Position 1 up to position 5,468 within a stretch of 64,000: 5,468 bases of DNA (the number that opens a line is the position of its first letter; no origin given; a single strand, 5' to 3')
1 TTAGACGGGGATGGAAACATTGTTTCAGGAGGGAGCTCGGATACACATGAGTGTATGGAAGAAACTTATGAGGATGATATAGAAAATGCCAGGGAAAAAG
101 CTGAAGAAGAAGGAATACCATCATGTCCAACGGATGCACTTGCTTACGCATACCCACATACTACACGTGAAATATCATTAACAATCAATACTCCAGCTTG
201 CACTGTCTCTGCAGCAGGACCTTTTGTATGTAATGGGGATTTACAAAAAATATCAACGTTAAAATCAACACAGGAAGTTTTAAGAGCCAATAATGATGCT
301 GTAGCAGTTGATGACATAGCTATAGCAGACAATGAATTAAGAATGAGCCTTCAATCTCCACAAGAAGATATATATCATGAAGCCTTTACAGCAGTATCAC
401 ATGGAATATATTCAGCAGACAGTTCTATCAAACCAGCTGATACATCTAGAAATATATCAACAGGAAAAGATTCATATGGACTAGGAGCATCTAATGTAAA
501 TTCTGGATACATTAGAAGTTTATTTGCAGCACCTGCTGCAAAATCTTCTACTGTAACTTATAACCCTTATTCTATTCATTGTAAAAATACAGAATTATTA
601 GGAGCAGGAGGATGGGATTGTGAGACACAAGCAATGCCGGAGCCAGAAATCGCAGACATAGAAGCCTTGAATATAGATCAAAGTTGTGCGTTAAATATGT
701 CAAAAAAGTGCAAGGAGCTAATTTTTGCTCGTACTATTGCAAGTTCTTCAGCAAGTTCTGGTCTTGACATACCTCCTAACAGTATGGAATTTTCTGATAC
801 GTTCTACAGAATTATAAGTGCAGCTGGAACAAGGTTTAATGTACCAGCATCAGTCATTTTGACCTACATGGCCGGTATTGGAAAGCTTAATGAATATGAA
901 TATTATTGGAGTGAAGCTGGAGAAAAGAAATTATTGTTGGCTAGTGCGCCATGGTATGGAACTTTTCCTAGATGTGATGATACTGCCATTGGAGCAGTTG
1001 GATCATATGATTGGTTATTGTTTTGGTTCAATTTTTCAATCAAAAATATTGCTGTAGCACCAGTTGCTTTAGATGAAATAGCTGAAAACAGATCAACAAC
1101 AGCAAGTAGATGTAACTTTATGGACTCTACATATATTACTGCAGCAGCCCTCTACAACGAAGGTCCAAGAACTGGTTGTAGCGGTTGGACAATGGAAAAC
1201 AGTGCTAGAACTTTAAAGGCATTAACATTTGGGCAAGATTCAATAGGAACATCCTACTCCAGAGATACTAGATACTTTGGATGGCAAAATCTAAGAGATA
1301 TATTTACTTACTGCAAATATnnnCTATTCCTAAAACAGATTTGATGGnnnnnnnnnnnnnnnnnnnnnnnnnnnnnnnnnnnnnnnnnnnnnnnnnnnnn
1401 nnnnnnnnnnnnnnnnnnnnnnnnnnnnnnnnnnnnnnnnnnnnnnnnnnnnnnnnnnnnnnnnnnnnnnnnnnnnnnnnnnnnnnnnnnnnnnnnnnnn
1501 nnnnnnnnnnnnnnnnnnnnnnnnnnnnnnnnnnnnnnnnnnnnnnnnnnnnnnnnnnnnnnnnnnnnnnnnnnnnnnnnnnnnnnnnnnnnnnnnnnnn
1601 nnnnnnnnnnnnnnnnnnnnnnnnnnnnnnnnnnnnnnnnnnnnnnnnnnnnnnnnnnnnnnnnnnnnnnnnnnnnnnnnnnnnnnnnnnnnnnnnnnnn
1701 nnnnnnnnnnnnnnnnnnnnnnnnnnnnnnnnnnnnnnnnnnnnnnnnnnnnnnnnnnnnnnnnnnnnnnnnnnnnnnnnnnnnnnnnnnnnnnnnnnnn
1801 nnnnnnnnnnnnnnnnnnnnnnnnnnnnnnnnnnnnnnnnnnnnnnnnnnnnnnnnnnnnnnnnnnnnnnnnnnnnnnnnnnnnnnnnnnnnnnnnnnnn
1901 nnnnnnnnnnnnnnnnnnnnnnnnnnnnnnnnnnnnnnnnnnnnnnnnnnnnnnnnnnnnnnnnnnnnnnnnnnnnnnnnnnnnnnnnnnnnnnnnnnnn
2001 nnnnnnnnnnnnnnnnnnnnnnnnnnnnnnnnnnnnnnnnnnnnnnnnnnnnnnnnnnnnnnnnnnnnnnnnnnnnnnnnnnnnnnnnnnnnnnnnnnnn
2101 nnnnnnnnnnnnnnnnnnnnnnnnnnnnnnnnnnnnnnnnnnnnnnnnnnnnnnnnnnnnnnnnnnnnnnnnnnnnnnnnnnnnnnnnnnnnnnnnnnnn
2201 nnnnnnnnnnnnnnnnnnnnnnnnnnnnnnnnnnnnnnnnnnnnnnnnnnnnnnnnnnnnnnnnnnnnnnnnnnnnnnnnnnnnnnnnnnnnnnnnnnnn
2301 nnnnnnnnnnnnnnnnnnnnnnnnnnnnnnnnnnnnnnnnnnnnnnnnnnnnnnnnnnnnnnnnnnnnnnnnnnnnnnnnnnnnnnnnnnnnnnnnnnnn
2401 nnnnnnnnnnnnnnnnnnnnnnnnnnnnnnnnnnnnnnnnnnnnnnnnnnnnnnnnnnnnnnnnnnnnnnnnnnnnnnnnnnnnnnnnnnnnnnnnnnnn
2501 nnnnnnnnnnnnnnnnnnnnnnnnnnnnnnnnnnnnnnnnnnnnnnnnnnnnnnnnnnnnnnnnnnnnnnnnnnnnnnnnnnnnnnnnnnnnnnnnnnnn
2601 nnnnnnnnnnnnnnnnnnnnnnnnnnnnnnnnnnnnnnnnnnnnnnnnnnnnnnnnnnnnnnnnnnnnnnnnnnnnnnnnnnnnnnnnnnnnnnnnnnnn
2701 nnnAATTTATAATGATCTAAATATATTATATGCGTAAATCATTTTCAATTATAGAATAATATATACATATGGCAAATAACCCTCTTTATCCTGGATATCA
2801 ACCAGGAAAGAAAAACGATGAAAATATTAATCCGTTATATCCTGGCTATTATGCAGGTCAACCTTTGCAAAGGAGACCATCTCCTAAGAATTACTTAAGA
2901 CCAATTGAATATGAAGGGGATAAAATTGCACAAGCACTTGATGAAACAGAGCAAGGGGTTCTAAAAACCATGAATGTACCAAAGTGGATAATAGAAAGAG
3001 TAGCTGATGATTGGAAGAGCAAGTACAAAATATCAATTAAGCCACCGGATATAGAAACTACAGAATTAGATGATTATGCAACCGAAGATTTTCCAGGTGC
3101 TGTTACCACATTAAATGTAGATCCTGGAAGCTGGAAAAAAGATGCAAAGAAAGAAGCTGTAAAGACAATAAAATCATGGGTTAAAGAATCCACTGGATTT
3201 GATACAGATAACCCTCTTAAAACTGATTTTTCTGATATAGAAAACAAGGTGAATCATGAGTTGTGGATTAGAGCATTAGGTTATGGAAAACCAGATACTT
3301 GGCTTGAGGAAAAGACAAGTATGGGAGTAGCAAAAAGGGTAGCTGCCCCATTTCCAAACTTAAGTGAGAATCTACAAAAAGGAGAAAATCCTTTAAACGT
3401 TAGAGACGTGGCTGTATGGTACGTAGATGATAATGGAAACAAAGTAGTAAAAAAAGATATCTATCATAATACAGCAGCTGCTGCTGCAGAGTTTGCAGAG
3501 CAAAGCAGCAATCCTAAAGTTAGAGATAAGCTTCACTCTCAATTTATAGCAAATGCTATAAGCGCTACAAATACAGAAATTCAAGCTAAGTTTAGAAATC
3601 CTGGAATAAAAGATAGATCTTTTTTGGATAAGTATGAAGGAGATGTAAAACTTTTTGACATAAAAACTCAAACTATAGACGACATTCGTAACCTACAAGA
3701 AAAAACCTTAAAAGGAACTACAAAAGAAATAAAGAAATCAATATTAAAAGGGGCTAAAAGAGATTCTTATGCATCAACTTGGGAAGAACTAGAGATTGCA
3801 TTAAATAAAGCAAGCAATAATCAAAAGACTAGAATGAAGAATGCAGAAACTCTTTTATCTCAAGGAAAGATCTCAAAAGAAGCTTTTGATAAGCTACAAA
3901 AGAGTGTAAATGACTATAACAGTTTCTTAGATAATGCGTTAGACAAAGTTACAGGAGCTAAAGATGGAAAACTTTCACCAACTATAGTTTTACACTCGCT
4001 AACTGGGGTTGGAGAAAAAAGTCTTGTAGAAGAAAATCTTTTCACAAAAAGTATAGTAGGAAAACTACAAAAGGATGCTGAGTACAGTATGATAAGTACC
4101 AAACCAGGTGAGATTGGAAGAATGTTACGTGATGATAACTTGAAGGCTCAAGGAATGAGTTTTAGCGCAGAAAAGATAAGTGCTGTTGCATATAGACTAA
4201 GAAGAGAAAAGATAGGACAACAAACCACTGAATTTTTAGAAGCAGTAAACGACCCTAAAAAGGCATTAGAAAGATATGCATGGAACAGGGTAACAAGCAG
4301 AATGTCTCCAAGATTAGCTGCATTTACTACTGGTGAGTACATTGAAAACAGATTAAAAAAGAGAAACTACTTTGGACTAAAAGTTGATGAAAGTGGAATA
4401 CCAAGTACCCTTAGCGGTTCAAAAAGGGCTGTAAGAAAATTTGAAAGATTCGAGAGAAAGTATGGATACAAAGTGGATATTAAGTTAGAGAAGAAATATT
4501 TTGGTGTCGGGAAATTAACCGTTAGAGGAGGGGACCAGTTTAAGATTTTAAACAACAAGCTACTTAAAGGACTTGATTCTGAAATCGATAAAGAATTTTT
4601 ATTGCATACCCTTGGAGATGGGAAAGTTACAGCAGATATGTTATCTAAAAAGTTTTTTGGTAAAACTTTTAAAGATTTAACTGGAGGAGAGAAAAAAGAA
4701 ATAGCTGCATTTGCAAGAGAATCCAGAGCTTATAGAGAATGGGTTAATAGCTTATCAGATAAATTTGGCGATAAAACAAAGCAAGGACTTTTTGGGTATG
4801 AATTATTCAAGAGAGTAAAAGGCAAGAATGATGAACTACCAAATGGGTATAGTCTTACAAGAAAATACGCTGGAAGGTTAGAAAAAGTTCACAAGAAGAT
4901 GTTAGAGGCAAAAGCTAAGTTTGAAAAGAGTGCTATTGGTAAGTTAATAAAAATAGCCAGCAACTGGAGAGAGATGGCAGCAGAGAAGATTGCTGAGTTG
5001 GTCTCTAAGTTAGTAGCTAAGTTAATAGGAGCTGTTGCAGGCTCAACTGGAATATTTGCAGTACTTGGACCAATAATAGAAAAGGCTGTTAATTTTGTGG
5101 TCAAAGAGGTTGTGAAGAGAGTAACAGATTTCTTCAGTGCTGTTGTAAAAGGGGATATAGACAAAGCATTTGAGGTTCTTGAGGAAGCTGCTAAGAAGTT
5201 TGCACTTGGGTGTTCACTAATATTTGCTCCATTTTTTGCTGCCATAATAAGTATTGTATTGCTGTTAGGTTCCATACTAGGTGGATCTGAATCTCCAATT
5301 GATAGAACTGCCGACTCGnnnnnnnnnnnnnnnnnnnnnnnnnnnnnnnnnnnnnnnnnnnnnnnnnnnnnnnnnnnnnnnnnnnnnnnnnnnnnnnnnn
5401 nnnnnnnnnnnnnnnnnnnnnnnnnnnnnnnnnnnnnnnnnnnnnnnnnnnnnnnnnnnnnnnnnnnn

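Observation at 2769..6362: Unusual topology of a CHAP/NlpC-P60 hydrolase: ~800-aa cytoplasmic coiled-coil domain, two TM helices, extracytoplasmic peptidase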

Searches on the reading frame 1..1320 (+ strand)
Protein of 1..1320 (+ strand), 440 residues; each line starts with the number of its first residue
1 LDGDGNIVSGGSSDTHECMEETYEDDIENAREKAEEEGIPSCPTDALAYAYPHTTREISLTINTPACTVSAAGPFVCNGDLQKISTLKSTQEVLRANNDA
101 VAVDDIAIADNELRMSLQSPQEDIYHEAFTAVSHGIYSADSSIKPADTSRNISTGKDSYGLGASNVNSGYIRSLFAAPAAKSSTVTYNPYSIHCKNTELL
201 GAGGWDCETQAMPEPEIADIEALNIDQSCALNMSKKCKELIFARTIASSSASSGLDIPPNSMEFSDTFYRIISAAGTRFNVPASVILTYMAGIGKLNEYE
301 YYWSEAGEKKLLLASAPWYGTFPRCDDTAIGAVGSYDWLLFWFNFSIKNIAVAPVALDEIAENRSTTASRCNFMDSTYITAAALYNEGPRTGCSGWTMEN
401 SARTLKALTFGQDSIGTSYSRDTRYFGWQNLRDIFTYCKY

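Call 6: search_protein_families(library=pfam, proteins=[window:55-1320:+], max_evalue=0.001)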
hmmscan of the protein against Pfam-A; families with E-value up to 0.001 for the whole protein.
window:55-1320:+ (422 aa): 0 families

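Call 55: search_protein_families(library=phrogs, proteins=[window:1-1320:+], max_evalue=0.001)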
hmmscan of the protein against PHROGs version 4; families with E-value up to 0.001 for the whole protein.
window:1-1320:+ (440 aa): 0 families

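Call 59: search_protein_families(library=pfam, proteins=[window:1-1320:+], max_evalue=0.001)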
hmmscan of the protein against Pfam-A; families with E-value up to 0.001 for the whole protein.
window:1-1320:+ (440 aa): 0 families

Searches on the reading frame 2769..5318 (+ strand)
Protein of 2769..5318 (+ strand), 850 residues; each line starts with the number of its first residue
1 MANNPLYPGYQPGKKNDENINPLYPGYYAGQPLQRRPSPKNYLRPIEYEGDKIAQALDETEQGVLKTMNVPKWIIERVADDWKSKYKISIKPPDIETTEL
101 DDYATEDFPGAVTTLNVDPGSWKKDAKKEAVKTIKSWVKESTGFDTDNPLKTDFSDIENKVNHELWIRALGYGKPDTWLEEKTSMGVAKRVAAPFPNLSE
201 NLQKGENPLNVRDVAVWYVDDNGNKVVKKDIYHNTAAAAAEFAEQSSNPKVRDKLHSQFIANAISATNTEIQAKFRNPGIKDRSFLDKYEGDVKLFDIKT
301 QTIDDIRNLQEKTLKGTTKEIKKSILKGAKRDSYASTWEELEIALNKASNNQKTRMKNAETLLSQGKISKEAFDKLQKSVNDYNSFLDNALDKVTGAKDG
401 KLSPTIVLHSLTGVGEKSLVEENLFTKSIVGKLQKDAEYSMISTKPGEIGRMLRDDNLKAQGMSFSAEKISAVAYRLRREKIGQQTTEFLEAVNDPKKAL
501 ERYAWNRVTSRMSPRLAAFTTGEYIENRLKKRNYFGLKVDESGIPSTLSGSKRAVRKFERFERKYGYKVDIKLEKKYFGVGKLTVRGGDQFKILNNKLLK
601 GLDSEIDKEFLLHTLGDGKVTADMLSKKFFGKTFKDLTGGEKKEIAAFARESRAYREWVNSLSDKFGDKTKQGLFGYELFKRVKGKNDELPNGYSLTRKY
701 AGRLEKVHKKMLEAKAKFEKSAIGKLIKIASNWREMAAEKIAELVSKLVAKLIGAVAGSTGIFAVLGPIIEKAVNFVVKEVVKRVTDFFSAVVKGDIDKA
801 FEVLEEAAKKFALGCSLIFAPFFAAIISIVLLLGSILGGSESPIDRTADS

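Call 105: search_dna_similar(query=window:2769-5318:+, collection=phages, mode=protein, max_evalue=0.001, max_rows=10)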
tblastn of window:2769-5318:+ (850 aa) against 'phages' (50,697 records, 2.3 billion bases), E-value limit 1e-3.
No match.

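Call 106: search_dna_similar(query=window:2769-5318:+, collection=plasmids, mode=protein, max_evalue=0.001, max_rows=10)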
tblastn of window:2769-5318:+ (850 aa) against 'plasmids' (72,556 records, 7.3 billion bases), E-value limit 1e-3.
No match.
